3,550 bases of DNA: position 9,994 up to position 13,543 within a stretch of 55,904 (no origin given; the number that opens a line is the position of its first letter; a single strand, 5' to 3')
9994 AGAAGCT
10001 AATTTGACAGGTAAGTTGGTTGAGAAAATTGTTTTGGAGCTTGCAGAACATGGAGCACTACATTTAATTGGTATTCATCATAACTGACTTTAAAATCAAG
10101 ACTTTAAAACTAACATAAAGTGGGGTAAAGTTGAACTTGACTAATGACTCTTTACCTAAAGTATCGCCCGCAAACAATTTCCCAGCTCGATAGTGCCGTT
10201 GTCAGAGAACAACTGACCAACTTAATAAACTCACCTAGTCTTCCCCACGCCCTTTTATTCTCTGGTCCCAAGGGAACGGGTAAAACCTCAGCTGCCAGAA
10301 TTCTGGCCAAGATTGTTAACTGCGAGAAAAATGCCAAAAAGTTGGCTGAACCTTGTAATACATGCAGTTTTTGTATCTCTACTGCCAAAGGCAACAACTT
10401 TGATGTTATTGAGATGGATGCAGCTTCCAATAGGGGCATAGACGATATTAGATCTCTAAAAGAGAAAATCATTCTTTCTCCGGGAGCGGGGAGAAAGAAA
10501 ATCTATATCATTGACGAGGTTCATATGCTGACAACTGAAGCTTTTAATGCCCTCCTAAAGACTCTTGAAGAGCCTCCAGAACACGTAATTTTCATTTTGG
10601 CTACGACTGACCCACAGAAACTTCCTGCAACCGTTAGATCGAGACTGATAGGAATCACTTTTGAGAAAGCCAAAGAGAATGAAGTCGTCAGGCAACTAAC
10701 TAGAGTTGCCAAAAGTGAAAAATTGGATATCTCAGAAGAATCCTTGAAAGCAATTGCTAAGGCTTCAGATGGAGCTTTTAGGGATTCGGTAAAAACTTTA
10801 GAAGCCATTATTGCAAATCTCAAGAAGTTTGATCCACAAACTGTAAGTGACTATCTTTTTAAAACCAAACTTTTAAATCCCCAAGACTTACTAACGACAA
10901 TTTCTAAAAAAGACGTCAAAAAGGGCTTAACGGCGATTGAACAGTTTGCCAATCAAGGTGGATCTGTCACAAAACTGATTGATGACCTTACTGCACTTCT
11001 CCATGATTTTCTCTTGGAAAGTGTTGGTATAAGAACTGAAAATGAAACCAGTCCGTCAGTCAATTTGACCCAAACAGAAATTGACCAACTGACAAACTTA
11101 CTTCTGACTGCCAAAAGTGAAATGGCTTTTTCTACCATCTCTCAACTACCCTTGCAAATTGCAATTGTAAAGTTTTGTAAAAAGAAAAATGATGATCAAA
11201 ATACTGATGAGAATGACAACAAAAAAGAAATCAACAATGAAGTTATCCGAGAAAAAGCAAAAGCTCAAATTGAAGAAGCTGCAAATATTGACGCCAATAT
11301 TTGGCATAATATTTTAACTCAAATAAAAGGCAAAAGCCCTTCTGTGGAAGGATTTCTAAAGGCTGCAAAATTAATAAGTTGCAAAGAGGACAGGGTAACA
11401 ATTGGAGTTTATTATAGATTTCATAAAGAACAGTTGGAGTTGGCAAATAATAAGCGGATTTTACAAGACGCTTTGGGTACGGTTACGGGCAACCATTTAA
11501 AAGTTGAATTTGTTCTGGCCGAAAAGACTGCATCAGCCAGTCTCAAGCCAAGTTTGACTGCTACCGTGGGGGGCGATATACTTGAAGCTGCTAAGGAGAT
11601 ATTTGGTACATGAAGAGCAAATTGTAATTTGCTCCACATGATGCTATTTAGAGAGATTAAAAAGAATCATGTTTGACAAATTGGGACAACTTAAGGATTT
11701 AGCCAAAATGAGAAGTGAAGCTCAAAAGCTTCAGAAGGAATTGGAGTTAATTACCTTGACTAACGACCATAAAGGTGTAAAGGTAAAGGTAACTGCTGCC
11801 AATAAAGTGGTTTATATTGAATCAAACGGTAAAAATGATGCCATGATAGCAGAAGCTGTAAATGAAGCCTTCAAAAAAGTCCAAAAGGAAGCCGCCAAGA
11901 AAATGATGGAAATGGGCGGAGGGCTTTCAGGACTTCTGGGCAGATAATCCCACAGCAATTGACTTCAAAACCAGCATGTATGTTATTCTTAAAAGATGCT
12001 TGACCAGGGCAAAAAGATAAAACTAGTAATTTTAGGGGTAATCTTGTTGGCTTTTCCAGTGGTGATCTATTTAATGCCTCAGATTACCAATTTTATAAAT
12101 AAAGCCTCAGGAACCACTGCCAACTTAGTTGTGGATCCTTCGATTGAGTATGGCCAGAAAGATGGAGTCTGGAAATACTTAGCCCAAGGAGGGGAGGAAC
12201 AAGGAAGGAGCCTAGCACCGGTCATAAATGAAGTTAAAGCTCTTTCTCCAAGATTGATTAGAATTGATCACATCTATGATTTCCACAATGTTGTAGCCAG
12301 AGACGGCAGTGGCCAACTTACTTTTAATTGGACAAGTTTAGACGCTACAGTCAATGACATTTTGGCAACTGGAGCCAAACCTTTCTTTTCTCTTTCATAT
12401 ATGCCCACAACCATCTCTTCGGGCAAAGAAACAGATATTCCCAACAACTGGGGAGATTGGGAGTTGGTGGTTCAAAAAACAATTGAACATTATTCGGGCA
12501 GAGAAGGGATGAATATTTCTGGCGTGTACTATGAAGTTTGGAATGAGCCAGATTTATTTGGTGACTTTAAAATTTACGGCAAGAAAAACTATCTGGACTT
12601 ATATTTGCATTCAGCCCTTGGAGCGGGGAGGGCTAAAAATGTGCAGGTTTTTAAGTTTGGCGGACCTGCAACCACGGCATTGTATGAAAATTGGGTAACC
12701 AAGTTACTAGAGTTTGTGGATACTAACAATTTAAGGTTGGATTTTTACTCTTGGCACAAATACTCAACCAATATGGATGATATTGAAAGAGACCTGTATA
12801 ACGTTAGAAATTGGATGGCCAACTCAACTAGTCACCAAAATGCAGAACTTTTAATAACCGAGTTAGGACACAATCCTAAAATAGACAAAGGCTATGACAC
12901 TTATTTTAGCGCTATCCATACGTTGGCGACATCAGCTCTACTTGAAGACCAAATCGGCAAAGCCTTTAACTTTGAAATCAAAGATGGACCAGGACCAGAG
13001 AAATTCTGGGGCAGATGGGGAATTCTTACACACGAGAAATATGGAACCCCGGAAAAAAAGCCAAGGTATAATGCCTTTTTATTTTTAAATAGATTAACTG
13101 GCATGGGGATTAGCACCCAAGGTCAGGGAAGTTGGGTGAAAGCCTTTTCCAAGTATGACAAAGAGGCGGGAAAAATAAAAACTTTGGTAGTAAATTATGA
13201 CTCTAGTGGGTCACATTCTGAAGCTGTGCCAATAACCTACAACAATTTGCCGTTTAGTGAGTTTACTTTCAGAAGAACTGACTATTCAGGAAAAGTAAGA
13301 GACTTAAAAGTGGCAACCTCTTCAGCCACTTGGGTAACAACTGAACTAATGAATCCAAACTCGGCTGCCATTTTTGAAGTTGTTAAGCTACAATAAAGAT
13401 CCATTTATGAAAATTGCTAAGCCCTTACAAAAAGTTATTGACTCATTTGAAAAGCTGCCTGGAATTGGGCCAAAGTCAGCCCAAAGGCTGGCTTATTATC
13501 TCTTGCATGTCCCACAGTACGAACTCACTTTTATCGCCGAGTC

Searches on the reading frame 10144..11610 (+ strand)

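Call 50: search_protein_families(library=pfam, proteins=[window:10144-11610:+], max_evalue=0.00001)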
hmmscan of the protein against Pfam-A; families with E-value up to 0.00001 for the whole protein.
window:10144-11610:+ (489 aa): 5 families
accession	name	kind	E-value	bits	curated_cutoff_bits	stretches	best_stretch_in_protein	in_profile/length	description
PF13177.12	DNA_pol3_delta2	-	3.9e-40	137.9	27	1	21-175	6-159/161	DNA polymerase III, delta subunit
PF00004.35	AAA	-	2.5e-13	51.1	21.2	1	37-168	1-123/131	ATPase family associated with various cellular activities (AAA)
PF07728.20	AAA_5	-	5.5e-07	30.1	22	0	37-144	2-93/139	AAA domain (dynein-related subfamily)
PF13604.12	AAA_30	-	1.7e-06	28.3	27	1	37-192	21-160/191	AAA domain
PF21960.2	RCF1-5-like_lid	-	2.6e-06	27.7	27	0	185-222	3-41/43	RCF1/5-like, AAA+ ATPase lid domain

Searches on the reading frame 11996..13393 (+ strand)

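Call 50: search_protein_families(library=pfam, proteins=[window:11996-13393:+], max_evalue=0.00001)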
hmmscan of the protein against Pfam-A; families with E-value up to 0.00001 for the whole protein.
window:11996-13393:+ (466 aa): 1 family
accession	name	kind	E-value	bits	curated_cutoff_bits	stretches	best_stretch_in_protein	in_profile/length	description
PF01229.23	Glyco_hydro_39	-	7.6e-28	98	26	1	93-277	57-245/472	Glycosyl hydrolases family 39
